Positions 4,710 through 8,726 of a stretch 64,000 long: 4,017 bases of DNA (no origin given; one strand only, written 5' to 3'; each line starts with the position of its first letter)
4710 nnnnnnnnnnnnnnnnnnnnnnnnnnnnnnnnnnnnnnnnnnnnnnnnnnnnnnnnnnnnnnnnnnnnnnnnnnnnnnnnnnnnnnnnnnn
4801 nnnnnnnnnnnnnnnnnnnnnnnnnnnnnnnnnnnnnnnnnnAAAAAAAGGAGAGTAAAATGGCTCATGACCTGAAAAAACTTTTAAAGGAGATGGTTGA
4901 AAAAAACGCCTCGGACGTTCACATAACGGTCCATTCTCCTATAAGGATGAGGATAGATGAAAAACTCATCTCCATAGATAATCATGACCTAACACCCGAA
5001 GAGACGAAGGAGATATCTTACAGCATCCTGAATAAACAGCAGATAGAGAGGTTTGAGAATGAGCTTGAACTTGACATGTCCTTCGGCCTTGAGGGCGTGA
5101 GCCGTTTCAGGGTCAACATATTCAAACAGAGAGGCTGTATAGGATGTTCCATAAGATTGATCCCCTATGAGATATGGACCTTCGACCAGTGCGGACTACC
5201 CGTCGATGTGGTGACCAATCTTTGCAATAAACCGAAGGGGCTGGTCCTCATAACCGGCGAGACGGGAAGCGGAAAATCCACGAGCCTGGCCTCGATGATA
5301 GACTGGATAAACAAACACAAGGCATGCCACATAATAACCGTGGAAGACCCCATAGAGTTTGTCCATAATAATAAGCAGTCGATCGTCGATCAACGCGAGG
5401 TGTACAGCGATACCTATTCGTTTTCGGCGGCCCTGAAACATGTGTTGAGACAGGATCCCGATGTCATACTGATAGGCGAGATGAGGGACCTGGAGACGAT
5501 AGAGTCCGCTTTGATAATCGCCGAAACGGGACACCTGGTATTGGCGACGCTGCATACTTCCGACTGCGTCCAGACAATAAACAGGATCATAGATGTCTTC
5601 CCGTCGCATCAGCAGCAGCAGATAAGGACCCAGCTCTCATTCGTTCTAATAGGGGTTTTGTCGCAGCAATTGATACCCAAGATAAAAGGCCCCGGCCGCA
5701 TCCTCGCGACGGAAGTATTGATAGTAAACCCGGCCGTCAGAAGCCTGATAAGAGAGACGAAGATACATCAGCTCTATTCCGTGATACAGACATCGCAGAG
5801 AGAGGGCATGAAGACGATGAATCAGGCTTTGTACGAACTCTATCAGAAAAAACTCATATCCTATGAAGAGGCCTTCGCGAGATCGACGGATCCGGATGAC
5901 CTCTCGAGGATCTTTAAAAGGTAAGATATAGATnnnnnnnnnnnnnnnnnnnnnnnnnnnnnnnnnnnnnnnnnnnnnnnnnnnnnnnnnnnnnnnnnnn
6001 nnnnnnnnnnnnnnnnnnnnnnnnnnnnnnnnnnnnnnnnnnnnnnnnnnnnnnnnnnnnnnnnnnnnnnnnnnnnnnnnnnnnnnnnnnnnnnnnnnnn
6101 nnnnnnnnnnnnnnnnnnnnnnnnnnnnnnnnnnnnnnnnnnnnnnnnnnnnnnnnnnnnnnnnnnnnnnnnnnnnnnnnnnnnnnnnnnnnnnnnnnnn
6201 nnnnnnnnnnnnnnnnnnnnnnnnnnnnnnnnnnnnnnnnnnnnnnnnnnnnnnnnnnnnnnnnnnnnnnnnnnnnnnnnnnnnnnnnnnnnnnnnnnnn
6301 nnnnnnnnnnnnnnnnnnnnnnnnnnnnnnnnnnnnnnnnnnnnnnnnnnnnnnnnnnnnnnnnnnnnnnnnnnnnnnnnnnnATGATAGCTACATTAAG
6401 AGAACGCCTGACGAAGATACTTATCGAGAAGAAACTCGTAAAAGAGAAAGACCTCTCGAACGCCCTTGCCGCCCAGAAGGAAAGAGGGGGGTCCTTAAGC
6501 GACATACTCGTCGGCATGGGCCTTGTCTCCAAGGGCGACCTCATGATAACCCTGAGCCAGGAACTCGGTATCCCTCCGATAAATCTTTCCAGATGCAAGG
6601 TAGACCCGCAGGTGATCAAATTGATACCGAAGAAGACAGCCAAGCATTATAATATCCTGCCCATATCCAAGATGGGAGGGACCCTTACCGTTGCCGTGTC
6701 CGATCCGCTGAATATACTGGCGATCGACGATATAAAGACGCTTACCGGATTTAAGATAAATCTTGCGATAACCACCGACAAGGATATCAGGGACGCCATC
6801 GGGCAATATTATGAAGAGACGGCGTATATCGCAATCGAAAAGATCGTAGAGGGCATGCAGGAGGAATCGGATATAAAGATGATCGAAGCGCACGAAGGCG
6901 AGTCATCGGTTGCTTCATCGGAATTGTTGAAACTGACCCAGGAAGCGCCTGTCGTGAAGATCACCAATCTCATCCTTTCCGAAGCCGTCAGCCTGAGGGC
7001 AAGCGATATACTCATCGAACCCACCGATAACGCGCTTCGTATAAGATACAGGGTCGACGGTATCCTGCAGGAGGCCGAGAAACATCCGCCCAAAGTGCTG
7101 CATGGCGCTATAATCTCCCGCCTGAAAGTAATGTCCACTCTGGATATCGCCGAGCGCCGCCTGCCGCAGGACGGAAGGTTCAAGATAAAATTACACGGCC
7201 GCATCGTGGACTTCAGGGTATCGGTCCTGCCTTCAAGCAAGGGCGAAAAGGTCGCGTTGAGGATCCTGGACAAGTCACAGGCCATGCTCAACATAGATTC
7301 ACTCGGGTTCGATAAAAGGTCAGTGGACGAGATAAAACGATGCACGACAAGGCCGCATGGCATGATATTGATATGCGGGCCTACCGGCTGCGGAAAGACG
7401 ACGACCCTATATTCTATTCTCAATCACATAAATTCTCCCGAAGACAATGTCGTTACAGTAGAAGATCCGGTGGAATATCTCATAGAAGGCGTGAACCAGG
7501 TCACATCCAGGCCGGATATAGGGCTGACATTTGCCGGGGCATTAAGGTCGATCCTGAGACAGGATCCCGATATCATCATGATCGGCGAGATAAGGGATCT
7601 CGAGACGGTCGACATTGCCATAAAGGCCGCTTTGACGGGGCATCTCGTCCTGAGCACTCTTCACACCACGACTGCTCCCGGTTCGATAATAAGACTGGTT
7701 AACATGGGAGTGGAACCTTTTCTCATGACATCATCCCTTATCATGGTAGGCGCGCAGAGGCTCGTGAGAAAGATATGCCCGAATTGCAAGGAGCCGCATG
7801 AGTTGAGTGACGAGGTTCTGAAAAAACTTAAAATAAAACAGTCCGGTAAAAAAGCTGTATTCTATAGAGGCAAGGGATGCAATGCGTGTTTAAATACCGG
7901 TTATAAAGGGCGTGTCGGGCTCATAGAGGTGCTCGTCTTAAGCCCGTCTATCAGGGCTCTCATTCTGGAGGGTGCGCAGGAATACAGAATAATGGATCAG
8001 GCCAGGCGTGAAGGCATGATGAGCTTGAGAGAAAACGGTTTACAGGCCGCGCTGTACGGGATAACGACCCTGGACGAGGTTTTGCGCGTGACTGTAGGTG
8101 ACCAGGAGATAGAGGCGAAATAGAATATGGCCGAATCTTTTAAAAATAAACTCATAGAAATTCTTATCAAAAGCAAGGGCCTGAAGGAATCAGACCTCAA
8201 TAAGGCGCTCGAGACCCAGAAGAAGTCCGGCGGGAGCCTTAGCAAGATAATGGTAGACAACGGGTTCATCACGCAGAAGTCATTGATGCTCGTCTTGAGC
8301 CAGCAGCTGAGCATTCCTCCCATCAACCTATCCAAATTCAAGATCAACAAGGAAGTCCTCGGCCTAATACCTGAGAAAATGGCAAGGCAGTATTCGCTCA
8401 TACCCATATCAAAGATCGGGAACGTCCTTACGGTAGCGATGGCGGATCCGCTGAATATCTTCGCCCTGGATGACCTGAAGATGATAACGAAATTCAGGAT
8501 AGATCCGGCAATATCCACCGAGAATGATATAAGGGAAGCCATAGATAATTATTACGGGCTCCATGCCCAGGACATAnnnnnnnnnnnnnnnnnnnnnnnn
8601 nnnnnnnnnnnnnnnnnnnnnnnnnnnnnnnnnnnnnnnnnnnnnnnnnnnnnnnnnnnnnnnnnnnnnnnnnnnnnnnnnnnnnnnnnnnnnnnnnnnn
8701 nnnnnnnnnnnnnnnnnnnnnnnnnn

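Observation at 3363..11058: c-di-GMP-wired pilus motor block: GGDEF-pilT coupling, stand-alone MshEN domain, two tandem PilB ATPases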

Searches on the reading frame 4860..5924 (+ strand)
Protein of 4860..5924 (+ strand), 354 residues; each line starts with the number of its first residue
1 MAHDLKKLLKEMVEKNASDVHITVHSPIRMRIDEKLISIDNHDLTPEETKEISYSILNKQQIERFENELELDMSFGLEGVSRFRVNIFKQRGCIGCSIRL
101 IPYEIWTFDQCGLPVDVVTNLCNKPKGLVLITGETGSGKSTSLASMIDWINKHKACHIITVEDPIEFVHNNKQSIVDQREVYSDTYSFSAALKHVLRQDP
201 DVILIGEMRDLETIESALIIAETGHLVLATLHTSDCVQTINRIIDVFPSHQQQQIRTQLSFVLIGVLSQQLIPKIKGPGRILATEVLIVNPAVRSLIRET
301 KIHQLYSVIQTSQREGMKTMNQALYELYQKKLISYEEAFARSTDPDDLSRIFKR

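Call 6: search_protein_families(library=pfam, proteins=[window:4860-5924:+], max_evalue=0.01)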
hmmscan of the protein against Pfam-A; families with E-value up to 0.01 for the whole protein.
window:4860-5924:+ (354 aa): 11 families
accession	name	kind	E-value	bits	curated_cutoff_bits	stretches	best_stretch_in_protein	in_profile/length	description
PF00437.27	T2SSE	-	7.4e-49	166.8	24.9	1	4-275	11-281/370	Type II/IV secretion system protein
PF13401.12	AAA_22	-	5.1e-06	27.3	27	1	125-265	4-122/130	AAA domain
PF10236.15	DAP3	-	0.00011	22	23.1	1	124-197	21-95/311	Mitochondrial ribosomal death-associated protein 3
PF25199.1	nSTAND_NTPase5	-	0.00017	21.9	34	1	123-171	38-86/145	Novel STAND NTPase 5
PF13555.12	AAA_29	-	0.00088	19.4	27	1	124-143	20-39/61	P-loop containing region of AAA domain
PF13476.12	AAA_23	-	0.0015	19.6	27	1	126-143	19-36/201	AAA domain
PF20720.3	nSTAND3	-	0.0015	18.7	27.2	1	126-171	17-64/155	Novel STAND NTPase 3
PF13604.12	AAA_30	-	0.0027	17.9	27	0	117-151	9-43/191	AAA domain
PF01580.24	FtsK_SpoIIIE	-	0.0031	17.4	24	1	118-147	32-60/221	FtsK/SpoIIIE family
PF00265.24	TK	-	0.0034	17.7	20.6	1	128-234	3-114/176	Thymidine kinase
PF01935.23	DUF87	-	0.0041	17.7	23.2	1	129-159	26-56/220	Helicase HerA, central domain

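Call 71: search_protein_families(library=ncbifam, proteins=[window:4860-5924:+], max_evalue=0.00001)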
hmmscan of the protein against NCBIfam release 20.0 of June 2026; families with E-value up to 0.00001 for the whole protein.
window:4860-5924:+ (354 aa): 17 families
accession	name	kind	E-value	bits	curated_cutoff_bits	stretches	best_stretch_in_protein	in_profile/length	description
TIGR01420.1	pilT_fam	subfamily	8e-146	485.6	319.1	1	5-347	2-343/343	PilT/PilU family type 4a pilus ATPase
TIGR02525.1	plasmid_TraJ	equivalog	4.9e-43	147.5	368.3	1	75-338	92-363/372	plasmid transfer ATPase TraJ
TIGR02538.1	type_IV_pilB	equivalog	3.8e-41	141.4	675.65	1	121-277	311-461/564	type IV-A pilus assembly ATPase PilB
TIGR02533.1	type_II_gspE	equivalog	7.4e-41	140.3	630.25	1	118-246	235-359/486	type II secretion system ATPase GspE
NF007755.0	PRK10436.1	equivalog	2.6e-39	135.2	617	1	5-246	89-335/465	type II secretion system protein GspE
NF041000.1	ATPase_ComGA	equivalog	3.6e-38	131.1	300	1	7-273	2-266/267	competence type IV pilus ATPase ComGA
TIGR02524.1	dot_icm_DotB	equivalog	2.1e-37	129.2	463.3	1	6-334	7-346/358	Dot/Icm type IV secretion system ATPase DotB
NF053534.1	T4PilAsmATPsTfpB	equivalog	4.1e-33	114.6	850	1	119-274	329-474/584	type IV pilus assembly ATPase TfpB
NF058587.1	archaellum_moto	equivalog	1.1e-17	64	550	1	128-243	277-393/527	archaellum flagellar ATPase motor FlaI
TIGR02788.1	VirB11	equivalog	6.9e-14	51.6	249.95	1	128-250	146-269/308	P-type DNA transfer ATPase VirB11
TIGR02782.1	TrbB_P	equivalog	8e-13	48.3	304.55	1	127-255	137-264/303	P-type conjugative transfer ATPase TrbB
NF010469.0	PRK13894.1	subfamily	1.4e-10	41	508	1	118-251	142-272/320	conjugal transfer ATPase TrbB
NF010425.0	PRK13851.1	equivalog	2.5e-10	39.8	461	1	122-252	158-289/344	type IV secretion system protein VirB11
NF053672.1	bindosome_BasE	exception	1.7e-09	37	1000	1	123-262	267-407/512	bindosome assembly system ATPase subunit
TIGR03819.1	heli_sec_ATPase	hypoth_equivalog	1.4e-08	34.4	373.15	1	128-238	180-292/340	TadA family conjugal transfer-associated ATPase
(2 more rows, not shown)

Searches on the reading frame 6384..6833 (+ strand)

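Call 72: search_protein_families(library=ncbifam, proteins=[window:6384-6833:+], max_evalue=0.01)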
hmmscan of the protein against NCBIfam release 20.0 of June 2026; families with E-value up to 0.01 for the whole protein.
window:6384-6833:+ (150 aa): 5 families
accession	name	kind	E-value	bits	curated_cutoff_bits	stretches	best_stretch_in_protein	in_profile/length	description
TIGR02538.1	type_IV_pilB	equivalog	6.7e-23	81.1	675.65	1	9-146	2-139/564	type IV-A pilus assembly ATPase PilB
NF008411.1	PRK11234.1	equivalog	1.7e-15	56.5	1170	1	7-144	482-618/723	cyclic di-3',5'-guanylate-activated glycosyltransferase NfrB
NF012033.0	PRK15489.1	equivalog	2.1e-13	49.3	537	1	2-139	486-623/703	glycosyl transferase family protein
NF053729.1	c-di-GMP_motif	domain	3e-12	46.1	38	1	8-59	1-52/53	cyclic di-GMP-binding domain-containing protein, MshE-related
TIGR02533.1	type_II_gspE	equivalog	5.7e-08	31.9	630.25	1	79-146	2-69/486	type II secretion system ATPase GspE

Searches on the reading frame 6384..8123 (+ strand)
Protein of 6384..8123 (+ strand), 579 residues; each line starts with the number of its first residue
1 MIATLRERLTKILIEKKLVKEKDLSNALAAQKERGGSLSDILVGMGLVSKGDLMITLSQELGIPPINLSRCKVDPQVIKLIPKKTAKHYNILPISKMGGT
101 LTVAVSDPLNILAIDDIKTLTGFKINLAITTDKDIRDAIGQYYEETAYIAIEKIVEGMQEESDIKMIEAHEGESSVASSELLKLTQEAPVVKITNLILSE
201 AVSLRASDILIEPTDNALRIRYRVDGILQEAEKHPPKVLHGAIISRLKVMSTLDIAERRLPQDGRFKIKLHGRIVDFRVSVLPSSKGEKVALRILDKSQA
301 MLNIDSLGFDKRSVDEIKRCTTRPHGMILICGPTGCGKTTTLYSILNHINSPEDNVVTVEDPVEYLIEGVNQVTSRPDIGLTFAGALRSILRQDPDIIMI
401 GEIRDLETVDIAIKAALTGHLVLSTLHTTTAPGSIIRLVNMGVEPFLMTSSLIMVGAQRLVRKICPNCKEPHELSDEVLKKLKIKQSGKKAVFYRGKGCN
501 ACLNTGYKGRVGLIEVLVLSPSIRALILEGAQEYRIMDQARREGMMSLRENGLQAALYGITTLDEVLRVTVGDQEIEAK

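Call 6: search_protein_families(library=pfam, proteins=[window:6384-8123:+], max_evalue=0.01)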
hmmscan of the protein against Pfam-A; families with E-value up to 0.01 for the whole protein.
window:6384-8123:+ (579 aa): 12 families
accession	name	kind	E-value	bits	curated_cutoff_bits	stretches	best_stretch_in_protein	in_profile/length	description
PF00437.27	T2SSE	-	2.6e-134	448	24.9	1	185-568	3-370/370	Type II/IV secretion system protein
PF05157.20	MshEN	-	2.1e-21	76.1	23.1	1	61-145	1-86/90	MshEN domain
PF13401.12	AAA_22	-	7.7e-05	23.5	27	1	324-363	4-43/130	AAA domain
PF03215.21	Rad17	-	0.00035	21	23.8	1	322-343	42-63/186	Rad17 P-loop domain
PF00005.33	ABC_tran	-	0.00063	20.8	25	1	323-370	9-52/137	ABC transporter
PF20720.3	nSTAND3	-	0.00073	19.7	27.2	1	323-363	15-55/155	Novel STAND NTPase 3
PF13086.12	AAA_11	-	0.00085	19.6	27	1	310-351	3-43/257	AAA domain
PF00004.35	AAA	-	0.0014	19.5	21.2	0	328-358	1-28/131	ATPase family associated with various cellular activities (AAA)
PF13476.12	AAA_23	-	0.0015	19.6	27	1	325-345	19-39/201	AAA domain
PF13173.12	AAA_14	-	0.0025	18.2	27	1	327-417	4-85/129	AAA domain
PF25199.1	nSTAND_NTPase5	-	0.0028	17.9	34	1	307-375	22-92/145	Novel STAND NTPase 5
PF13191.12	AAA_16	-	0.0039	18.1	32.6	1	321-373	21-64/167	AAA ATPase domain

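Call 27: search_solved_structures(query=window:6384-8123:+, max_evalue=1e-10)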
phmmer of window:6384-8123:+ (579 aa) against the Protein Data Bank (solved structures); distinct sequences matched with E-value up to 1e-10: 33.
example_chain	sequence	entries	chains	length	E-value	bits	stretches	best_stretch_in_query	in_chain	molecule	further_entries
5tsg_B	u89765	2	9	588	2.5e-167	560.8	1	7-573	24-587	Type IV pilus biogenesis ATPase PilB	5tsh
6olj_C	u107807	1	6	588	1.1e-166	558.6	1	7-573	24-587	Type IV pilus biogenesis ATPase PilB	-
5zfr_A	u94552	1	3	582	2.6e-166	557.4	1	7-573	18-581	Type IV pilus biogenesis ATPase PilB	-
3jc8_Ba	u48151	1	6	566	2.8e-158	530.9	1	8-573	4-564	Type IV-A pilus assembly ATPase PilB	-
6f8l_G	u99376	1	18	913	1.1e-144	486.1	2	9-571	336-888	Type IV pilus assembly protein PilF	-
4pht_A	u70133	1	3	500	4.9e-121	408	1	176-570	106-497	General secretory pathway protein E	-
4ksr_A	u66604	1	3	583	1e-120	407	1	178-571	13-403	Type II secretion system protein E, Hemolysin-coregulated protein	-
4kss_A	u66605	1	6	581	1e-120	407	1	178-571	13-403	Type II secretion system protein E, hemolysin-coregulated protein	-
1p9r_A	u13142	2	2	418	2.2e-120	405.9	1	178-569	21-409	General secretion pathway protein E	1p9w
5oiu_A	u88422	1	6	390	3.2e-105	355.8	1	187-571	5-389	Type IV pilus assembly protein PilF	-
6ejf_A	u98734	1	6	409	6.3e-105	354.9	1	192-571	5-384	Type IV pilus assembly protein PilF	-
5it5_F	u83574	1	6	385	7.8e-105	354.5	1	192-571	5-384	ATP binding motif-containing protein PilF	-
2ewv_A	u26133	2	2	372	1e-36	129.7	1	191-441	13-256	twitching motility protein PilT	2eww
2gsz_A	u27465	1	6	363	1.9e-36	128.9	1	197-441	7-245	twitching motility protein PilT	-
3jvu_A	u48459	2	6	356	3.4e-35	124.7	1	222-473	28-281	Twitching mobility protein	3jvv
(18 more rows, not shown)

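Call 71: search_protein_families(library=ncbifam, proteins=[window:6384-8123:+], max_evalue=0.00001)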
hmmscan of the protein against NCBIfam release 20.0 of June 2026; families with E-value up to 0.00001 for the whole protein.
window:6384-8123:+ (579 aa): 20 families
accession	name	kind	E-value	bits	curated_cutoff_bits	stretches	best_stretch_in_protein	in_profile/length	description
TIGR02538.1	type_IV_pilB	equivalog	5.7e-193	642.6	675.65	1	9-571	2-563/564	type IV-A pilus assembly ATPase PilB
TIGR02533.1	type_II_gspE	equivalog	2.5e-179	597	630.25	1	79-570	2-486/486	type II secretion system ATPase GspE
NF007755.0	PRK10436.1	equivalog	8.1e-134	446.8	617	1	87-571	15-460/465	type II secretion system protein GspE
NF053534.1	T4PilAsmATPsTfpB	equivalog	9.6e-133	443.6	850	1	52-570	67-582/584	type IV pilus assembly ATPase TfpB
NF041000.1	ATPase_ComGA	equivalog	5.4e-71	238.7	300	1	197-462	3-266/267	competence type IV pilus ATPase ComGA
TIGR01420.1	pilT_fam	subfamily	1.4e-55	188.9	319.1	1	197-441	5-242/343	PilT/PilU family type 4a pilus ATPase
TIGR02525.1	plasmid_TraJ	equivalog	8.8e-29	100.6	368.3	1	319-441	143-272/372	plasmid transfer ATPase TraJ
TIGR02524.1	dot_icm_DotB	equivalog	5.1e-20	72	463.3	1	323-440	132-258/358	Dot/Icm type IV secretion system ATPase DotB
TIGR02782.1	TrbB_P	equivalog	3.4e-16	59.4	304.55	1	324-441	135-255/303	P-type conjugative transfer ATPase TrbB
NF058587.1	archaellum_moto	equivalog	5.3e-16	58.4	550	1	328-439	278-394/527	archaellum flagellar ATPase motor FlaI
NF008411.1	PRK11234.1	equivalog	9.8e-15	54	1170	1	7-158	482-632/723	cyclic di-3',5'-guanylate-activated glycosyltransferase NfrB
TIGR02788.1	VirB11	equivalog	2.9e-14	52.8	249.95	1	314-442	133-266/308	P-type DNA transfer ATPase VirB11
NF010469.0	PRK13894.1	subfamily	5.2e-13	49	508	1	319-439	143-265/320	conjugal transfer ATPase TrbB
NF010407.0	PRK13833.1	subfamily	1.9e-12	47.2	499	1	327-443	146-264/323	conjugal transfer protein TrbB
TIGR03819.1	heli_sec_ATPase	hypoth_equivalog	2.2e-12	46.9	373.15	1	283-439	135-298/340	TadA family conjugal transfer-associated ATPase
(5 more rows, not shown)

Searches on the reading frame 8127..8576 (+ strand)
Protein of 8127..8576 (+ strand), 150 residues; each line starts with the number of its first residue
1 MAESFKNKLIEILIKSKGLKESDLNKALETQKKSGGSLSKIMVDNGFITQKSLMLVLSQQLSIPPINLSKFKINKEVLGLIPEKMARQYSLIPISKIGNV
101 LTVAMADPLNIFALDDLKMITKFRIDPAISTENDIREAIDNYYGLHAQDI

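Call 72: search_protein_families(library=ncbifam, proteins=[window:8127-8576:+], max_evalue=0.01)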
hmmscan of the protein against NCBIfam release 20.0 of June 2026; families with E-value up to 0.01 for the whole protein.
window:8127-8576:+ (150 aa): 5 families
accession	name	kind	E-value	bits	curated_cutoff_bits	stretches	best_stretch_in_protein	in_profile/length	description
TIGR02538.1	type_IV_pilB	equivalog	3.7e-26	91.9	675.65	1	8-147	1-140/564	type IV-A pilus assembly ATPase PilB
NF008411.1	PRK11234.1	equivalog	6.2e-15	54.6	1170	1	7-146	482-620/723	cyclic di-3',5'-guanylate-activated glycosyltransferase NfrB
NF012033.0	PRK15489.1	equivalog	5.2e-12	44.7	537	1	6-138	490-622/703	glycosyl transferase family protein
NF053729.1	c-di-GMP_motif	domain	2.1e-11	43.4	38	1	11-60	4-53/53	cyclic di-GMP-binding domain-containing protein, MshE-related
TIGR02533.1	type_II_gspE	equivalog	0.00031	19.5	630.25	1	81-145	4-68/486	type II secretion system ATPase GspE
